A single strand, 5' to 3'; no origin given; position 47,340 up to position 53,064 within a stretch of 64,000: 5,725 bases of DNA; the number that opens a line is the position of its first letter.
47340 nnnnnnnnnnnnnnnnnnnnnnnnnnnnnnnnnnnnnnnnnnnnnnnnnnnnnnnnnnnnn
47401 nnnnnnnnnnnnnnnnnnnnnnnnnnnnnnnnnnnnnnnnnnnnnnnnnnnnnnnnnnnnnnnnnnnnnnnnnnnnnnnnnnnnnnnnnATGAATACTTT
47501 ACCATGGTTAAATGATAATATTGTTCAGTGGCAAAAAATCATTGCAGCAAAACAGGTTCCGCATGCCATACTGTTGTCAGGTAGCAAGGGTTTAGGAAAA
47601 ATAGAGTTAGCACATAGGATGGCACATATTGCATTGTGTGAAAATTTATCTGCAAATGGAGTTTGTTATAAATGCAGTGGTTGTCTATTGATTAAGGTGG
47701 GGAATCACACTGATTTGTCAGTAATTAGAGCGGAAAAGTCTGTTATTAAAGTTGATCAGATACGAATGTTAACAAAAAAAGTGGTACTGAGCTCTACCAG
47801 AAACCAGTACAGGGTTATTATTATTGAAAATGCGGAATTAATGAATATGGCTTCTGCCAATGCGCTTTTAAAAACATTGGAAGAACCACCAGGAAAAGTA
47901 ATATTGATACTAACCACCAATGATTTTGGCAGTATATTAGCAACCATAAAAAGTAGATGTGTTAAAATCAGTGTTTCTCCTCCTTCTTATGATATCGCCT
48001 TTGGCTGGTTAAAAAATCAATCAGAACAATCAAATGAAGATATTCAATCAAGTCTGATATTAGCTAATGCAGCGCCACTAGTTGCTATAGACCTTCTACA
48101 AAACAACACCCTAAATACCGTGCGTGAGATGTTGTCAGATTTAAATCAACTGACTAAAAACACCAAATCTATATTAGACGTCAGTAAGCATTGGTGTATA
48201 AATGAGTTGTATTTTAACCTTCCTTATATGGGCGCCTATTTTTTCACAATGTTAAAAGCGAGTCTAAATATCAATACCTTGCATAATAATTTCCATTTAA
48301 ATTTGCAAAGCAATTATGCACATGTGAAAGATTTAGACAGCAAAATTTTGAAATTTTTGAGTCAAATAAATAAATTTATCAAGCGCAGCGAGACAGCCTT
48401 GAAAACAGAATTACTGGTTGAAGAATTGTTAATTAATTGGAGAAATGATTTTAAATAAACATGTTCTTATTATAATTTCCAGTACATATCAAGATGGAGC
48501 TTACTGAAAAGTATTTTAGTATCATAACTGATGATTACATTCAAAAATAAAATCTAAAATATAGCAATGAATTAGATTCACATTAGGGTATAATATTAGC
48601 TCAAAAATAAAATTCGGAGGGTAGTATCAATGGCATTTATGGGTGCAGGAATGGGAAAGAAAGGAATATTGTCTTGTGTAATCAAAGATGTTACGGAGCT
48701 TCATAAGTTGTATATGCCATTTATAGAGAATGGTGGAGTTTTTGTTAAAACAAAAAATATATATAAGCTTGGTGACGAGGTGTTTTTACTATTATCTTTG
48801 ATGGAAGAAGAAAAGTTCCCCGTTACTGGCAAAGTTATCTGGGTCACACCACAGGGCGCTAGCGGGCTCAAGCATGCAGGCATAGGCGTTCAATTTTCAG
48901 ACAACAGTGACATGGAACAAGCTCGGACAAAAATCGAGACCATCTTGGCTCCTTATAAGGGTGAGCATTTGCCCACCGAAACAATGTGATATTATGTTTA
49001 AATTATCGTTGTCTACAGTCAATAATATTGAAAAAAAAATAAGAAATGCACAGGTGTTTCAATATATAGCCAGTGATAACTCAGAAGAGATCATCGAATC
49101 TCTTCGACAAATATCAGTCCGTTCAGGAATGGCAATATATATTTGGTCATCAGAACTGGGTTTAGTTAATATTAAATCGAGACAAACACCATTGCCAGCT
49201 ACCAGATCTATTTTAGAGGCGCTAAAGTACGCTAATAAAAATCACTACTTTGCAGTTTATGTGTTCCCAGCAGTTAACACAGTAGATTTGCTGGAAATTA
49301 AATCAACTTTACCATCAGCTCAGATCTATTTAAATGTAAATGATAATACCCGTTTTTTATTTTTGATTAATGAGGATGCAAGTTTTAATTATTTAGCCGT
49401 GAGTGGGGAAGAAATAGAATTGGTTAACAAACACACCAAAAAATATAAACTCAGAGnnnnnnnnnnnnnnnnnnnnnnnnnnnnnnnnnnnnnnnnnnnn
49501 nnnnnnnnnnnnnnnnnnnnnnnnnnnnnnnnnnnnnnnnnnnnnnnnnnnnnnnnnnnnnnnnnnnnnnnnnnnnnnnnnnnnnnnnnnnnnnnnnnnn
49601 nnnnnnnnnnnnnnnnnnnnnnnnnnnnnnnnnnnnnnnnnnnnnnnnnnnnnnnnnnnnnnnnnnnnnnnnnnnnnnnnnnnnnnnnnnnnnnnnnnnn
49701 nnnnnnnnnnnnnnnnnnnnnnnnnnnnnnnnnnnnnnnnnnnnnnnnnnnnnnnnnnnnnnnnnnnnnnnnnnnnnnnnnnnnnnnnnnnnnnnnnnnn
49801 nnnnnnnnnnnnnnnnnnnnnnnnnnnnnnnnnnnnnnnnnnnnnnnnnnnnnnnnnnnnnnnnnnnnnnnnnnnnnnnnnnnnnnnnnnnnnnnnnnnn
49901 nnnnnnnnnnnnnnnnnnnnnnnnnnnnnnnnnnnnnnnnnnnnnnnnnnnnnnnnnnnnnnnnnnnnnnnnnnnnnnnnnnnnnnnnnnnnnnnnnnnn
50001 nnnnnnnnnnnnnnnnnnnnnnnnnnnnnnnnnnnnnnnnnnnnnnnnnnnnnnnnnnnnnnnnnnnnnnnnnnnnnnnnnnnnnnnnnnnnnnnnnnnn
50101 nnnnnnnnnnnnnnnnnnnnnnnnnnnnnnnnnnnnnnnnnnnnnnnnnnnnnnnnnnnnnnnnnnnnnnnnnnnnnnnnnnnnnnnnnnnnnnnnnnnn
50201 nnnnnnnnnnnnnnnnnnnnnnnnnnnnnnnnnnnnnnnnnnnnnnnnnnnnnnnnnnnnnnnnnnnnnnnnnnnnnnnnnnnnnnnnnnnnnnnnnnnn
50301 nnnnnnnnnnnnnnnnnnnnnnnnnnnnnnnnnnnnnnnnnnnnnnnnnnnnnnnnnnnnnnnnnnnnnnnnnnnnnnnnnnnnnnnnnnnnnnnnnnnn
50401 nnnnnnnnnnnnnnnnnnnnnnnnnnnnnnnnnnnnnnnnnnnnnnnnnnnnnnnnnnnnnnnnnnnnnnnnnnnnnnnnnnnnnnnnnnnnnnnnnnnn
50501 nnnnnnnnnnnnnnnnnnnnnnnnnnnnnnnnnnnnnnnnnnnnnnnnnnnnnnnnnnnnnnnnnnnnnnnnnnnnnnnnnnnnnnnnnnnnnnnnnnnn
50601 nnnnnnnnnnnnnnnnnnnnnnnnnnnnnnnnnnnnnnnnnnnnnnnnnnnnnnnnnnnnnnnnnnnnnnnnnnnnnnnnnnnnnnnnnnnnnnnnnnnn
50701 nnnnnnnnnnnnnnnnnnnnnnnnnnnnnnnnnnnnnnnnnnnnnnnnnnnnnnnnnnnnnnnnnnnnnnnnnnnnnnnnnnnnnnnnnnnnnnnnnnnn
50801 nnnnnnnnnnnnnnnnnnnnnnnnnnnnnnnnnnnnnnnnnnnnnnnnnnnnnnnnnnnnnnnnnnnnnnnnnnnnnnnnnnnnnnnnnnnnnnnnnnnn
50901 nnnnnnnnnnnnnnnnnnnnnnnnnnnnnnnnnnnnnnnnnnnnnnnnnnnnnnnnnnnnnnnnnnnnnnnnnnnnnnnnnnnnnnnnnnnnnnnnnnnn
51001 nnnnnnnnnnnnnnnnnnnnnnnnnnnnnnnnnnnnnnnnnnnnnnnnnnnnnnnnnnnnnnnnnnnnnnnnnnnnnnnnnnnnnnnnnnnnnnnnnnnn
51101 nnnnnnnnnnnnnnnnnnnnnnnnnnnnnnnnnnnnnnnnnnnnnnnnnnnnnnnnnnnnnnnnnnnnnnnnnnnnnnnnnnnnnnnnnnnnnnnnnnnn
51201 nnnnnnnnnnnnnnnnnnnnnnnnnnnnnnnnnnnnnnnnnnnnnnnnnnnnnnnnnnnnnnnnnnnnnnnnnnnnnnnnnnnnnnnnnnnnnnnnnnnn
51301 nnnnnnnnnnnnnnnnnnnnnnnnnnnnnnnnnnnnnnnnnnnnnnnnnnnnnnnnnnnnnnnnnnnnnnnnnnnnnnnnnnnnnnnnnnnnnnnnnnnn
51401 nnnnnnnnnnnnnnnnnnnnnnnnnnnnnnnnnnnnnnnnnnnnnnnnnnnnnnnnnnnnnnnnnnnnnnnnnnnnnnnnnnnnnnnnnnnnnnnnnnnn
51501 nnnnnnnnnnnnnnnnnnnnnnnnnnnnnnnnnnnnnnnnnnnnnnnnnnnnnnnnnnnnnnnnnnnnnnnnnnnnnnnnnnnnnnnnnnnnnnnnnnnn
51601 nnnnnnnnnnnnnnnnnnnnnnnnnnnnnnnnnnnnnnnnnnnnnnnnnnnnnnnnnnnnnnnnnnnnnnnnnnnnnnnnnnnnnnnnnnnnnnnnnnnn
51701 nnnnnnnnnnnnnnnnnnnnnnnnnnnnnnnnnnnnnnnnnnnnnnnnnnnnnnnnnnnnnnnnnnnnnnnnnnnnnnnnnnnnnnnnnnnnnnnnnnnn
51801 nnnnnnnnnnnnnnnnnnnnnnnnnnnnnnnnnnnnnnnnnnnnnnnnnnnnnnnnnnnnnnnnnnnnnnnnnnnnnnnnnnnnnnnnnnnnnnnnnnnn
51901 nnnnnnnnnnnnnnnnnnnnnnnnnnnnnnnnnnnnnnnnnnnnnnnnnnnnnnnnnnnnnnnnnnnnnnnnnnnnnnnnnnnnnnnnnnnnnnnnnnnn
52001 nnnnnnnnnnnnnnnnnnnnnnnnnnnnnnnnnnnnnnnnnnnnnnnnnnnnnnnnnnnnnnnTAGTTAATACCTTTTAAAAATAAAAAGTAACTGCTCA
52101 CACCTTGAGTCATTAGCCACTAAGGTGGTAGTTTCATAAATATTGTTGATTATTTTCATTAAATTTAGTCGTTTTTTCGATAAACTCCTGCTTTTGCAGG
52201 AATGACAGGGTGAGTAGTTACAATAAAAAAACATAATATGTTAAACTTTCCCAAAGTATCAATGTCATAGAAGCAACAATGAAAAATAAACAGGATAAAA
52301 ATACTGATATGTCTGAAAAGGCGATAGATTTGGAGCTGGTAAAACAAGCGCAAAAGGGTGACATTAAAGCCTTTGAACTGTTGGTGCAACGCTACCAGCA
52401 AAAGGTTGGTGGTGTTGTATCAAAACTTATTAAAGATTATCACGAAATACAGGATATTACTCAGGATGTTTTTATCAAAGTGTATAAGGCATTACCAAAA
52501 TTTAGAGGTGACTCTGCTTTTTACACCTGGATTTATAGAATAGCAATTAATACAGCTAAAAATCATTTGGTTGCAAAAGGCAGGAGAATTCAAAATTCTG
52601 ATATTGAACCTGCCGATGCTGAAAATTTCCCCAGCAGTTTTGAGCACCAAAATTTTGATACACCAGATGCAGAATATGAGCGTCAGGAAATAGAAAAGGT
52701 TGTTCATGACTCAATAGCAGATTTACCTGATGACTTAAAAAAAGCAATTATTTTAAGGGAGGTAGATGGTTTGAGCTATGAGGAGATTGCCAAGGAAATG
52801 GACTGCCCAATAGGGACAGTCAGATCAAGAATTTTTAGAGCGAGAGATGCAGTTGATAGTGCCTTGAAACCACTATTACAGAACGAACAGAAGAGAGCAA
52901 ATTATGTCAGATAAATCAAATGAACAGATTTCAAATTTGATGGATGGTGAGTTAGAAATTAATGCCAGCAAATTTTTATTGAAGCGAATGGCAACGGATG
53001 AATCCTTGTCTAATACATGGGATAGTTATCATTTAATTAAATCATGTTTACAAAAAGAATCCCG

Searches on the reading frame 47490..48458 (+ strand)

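Call 9: search_protein_families(library=pfam, proteins=[window:47490-48458:+], max_evalue=0.001)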
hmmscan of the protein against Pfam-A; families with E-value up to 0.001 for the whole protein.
window:47490-48458:+ (322 aa): 3 families
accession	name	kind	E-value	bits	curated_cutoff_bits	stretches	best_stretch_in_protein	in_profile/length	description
PF13177.12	DNA_pol3_delta2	-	1.2e-48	165.6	27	1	11-164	6-159/161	DNA polymerase III, delta subunit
PF00004.35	AAA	-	2e-05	25.5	21.2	1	27-160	1-126/131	ATPase family associated with various cellular activities (AAA)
PF21500.3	HolB_lid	-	3.2e-05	24.1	27.1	1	169-204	5-40/40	DNA polymerase III subunit delta', AAA+ ATPase lid domain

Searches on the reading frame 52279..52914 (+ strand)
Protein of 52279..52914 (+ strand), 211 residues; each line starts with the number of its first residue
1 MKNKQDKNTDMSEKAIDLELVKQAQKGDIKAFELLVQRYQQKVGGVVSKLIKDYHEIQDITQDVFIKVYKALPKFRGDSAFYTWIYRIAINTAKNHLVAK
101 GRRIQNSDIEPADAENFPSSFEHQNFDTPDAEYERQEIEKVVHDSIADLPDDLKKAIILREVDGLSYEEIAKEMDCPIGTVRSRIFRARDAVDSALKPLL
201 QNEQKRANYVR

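Call 65: search_protein_families(library=pfam, proteins=[window:52279-52914:+], max_evalue=0.0001)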
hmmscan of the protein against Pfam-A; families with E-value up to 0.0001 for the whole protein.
window:52279-52914:+ (211 aa): 4 families
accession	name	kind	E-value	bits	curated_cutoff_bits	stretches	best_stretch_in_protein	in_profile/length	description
PF04542.20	Sigma70_r2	-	1.3e-17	63.7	24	1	35-102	1-70/71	Sigma-70 region 2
PF08281.18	Sigma70_r4_2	-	1.1e-16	60.6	25.7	1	142-190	4-52/54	Sigma-70, region 4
PF04545.22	Sigma70_r4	-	2.5e-09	37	24.1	1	146-191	2-47/50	Sigma-70, region 4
PF07638.17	Sigma70_ECF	-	8.3e-09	36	21.1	1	19-194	6-181/185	ECF sigma factor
